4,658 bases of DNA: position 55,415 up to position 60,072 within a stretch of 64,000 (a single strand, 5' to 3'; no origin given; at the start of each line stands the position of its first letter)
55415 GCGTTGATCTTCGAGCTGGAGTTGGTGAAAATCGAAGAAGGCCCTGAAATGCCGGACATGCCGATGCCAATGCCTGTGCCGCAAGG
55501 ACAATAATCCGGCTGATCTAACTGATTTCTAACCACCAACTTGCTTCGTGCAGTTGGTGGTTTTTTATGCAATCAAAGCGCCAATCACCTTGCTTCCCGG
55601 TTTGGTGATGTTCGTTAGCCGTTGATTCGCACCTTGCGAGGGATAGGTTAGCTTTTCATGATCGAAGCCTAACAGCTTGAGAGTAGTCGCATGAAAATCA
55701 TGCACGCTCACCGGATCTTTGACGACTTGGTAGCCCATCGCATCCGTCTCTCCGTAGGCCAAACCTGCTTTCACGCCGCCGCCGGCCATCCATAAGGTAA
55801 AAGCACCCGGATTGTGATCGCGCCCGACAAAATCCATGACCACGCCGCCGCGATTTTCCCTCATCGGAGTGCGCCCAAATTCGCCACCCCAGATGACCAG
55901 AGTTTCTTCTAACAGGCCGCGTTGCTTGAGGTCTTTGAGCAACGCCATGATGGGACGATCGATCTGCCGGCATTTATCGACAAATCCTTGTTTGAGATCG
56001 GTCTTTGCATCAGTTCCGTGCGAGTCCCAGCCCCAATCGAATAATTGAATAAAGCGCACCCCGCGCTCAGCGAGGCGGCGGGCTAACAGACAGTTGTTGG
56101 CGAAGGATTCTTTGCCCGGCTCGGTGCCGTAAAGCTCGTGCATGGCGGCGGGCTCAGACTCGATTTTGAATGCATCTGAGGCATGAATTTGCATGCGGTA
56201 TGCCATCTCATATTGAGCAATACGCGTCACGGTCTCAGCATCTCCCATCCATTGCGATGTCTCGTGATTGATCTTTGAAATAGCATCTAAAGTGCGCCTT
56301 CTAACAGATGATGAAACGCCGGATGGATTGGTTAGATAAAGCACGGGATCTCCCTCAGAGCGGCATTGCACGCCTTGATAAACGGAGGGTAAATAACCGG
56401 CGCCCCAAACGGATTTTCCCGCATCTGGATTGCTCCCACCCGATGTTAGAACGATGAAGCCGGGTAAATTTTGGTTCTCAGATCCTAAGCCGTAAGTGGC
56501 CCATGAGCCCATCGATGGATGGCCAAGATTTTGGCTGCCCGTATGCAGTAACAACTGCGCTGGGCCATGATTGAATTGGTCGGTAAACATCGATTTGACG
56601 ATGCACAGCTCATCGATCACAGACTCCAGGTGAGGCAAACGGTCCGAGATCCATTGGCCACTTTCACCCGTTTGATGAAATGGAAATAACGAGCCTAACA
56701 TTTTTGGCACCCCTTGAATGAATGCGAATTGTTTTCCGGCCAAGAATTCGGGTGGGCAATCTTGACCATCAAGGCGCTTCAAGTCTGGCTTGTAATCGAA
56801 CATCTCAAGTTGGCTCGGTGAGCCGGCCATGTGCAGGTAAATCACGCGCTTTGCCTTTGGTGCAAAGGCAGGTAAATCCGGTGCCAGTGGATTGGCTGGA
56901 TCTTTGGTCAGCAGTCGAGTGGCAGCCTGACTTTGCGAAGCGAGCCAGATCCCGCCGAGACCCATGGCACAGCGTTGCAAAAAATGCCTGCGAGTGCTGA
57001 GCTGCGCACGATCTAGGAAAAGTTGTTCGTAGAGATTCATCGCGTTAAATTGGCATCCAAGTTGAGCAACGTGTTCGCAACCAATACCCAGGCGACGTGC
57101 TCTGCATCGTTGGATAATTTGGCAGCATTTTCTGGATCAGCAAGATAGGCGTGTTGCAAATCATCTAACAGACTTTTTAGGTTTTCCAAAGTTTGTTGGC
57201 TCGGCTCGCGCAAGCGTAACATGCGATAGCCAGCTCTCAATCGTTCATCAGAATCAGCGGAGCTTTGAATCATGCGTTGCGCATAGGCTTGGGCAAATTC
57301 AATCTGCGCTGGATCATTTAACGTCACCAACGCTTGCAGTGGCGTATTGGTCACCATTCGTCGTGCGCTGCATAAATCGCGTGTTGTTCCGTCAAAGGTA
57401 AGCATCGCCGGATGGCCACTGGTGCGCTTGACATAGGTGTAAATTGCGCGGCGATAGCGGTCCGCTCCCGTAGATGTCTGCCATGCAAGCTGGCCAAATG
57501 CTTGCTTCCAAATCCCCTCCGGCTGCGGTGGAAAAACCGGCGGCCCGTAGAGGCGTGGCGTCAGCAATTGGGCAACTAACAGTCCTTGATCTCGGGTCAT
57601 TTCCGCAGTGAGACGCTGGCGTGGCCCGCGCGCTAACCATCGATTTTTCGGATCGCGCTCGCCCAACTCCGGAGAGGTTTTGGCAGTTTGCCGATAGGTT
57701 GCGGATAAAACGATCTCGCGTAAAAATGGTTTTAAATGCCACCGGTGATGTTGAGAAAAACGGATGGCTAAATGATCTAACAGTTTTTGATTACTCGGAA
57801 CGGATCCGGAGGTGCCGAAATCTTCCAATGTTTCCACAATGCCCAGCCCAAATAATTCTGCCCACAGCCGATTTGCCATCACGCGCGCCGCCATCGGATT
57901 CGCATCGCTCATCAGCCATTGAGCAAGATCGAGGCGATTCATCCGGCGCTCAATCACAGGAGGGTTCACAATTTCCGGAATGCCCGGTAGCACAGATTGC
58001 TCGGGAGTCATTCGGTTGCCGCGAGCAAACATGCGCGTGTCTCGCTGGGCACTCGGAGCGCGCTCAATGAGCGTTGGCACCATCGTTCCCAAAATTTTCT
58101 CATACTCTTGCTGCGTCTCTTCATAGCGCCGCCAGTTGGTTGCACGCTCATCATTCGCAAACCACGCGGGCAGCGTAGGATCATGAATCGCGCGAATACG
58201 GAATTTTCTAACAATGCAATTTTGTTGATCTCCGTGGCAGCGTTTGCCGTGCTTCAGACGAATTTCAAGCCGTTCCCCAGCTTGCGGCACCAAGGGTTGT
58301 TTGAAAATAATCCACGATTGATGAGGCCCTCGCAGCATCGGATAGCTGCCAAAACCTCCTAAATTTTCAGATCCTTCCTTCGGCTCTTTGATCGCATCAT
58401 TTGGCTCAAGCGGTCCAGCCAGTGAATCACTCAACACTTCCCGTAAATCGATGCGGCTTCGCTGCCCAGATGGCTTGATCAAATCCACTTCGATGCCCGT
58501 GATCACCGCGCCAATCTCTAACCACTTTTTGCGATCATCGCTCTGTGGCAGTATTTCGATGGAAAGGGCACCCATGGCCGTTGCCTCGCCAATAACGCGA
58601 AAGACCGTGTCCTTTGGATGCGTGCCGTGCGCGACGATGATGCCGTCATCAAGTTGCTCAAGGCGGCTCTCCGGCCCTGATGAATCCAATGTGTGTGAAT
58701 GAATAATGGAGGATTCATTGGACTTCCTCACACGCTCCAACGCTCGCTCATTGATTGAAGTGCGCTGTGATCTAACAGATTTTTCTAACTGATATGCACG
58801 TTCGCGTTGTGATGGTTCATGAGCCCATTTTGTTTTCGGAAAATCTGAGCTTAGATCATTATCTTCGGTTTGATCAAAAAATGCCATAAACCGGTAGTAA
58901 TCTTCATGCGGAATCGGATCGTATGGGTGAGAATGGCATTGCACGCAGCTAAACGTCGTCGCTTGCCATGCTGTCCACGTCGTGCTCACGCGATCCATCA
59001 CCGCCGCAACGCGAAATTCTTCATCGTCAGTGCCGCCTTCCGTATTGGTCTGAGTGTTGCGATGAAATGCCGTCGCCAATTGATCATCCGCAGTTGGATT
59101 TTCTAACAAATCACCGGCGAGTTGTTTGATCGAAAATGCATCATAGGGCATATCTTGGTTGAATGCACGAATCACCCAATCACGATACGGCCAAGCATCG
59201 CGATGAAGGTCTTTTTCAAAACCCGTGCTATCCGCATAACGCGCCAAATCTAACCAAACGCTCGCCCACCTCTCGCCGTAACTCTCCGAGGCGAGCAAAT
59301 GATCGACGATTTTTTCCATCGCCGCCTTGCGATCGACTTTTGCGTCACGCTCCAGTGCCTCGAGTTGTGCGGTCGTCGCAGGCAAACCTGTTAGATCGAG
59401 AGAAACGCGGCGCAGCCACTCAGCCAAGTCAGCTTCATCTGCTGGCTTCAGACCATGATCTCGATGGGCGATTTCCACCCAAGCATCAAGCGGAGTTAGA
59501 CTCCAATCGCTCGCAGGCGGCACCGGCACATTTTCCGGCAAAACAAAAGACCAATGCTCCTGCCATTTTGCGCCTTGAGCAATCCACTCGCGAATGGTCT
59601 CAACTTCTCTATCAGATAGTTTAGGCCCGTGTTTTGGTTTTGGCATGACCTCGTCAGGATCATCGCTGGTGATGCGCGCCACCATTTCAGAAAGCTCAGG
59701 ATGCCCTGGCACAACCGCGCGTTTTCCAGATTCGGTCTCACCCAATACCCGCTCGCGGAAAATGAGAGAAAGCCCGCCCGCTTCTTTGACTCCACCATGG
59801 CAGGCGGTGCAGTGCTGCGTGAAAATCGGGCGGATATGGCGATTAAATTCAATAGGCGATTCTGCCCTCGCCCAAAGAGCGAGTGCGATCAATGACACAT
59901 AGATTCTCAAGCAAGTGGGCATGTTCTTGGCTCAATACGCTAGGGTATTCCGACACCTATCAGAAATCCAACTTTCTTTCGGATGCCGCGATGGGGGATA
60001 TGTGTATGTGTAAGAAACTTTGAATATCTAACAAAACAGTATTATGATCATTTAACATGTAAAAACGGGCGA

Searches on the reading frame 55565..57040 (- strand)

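Call 87: search_protein_families(library=pfam, proteins=[window:55565-57040:-], max_evalue=0.001)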
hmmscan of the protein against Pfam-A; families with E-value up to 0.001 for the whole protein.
window:55565-57040:- (491 aa): 1 family
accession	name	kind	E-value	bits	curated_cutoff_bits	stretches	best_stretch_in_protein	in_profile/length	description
PF07394.17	DUF1501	-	6.5e-152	506.7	27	1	63-482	1-382/390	Protein of unknown function (DUF1501)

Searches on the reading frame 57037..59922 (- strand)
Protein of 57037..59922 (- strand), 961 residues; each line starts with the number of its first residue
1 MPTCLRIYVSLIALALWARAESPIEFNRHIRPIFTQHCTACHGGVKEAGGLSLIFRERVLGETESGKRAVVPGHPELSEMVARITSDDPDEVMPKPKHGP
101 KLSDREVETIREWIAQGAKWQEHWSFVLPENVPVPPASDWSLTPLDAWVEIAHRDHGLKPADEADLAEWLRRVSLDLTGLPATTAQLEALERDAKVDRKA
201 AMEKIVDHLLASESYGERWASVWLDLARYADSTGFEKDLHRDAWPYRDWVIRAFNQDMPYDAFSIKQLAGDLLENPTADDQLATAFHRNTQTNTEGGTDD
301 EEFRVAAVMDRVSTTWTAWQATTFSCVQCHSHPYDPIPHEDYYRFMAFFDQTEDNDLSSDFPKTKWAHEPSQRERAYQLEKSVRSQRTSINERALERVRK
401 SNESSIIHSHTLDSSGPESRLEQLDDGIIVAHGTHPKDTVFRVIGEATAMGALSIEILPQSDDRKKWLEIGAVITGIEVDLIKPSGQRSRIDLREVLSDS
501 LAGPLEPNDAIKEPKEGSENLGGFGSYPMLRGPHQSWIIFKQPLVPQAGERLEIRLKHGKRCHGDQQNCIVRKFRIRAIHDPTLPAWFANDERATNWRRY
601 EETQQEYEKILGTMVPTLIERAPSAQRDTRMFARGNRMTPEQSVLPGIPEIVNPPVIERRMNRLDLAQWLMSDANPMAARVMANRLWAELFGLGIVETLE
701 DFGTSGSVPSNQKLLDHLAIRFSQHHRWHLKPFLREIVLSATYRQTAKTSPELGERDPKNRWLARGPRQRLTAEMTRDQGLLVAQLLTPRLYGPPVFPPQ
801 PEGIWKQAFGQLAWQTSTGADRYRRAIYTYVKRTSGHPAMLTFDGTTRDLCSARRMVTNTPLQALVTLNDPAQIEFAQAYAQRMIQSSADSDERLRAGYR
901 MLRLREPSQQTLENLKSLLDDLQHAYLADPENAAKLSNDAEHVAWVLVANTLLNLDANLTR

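Call 87: search_protein_families(library=pfam, proteins=[window:57037-59922:-], max_evalue=0.001)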
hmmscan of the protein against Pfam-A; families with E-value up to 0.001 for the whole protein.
window:57037-59922:- (961 aa): 4 families
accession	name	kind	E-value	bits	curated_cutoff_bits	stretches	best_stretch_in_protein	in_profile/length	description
PF07587.16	PSD1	-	5.2e-84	281.9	28.5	1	662-918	1-243/244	Protein of unknown function (DUF1553)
PF07583.16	PSCyt2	-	1.2e-76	257.8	29.8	1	144-353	1-208/209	Protein of unknown function (DUF1549)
PF07635.16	PSCyt1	-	1.7e-16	61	22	1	38-96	1-58/59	Planctomycete cytochrome C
PF13442.11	Cytochrome_CBB3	-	4.9e-05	24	27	0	30-114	6-68/68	Cytochrome C oxidase, cbb3-type, subunit III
